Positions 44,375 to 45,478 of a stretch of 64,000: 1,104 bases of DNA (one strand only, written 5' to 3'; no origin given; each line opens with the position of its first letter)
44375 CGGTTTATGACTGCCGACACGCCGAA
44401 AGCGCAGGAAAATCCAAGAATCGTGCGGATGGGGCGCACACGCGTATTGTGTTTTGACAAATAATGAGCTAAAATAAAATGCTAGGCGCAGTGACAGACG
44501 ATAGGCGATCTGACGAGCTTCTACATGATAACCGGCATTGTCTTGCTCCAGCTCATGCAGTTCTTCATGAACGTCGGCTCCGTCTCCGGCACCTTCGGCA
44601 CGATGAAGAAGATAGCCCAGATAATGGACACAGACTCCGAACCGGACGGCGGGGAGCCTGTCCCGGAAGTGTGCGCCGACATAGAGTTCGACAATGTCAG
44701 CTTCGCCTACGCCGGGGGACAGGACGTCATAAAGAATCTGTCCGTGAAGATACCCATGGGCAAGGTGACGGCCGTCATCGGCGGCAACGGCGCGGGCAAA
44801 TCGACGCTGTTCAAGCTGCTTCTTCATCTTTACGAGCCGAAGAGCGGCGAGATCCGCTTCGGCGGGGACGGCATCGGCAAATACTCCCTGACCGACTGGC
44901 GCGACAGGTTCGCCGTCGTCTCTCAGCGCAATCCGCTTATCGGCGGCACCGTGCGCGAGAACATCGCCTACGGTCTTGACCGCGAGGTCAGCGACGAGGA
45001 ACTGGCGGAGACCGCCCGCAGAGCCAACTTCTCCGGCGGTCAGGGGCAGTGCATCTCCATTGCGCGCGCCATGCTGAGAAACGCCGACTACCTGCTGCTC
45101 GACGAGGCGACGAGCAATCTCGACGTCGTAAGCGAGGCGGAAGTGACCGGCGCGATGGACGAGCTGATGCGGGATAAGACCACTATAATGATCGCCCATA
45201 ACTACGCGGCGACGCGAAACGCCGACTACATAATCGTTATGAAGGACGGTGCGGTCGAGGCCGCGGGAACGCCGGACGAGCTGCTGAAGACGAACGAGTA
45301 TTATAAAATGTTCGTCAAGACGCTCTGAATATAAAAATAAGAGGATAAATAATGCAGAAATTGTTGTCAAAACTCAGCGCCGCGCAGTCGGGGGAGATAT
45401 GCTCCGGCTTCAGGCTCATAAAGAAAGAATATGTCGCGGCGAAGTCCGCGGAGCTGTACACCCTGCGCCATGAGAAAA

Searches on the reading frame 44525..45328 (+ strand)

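Call 6: search_protein_families(library=pfam, proteins=[window:44525-45328:+])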
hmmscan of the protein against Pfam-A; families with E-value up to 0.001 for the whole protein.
window:44525-45328:+ (267 aa): 4 families
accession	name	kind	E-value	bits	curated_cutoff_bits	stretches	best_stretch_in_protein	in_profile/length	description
PF00005.33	ABC_tran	-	1.7e-27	97.1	25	1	70-197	2-137/137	ABC transporter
PF02463.25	SMC_N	-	2.7e-06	27.4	40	0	168-239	136-211/220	RecF/RecN/SMC N terminal domain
PF13304.12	AAA_21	-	3e-05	24.7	27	1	81-106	1-26/304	AAA domain, putative AbiEii toxin, Type IV TA system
PF09818.15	ABC_ATPase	-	0.00015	21.3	23.2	0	166-259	155-249/283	P-loop domain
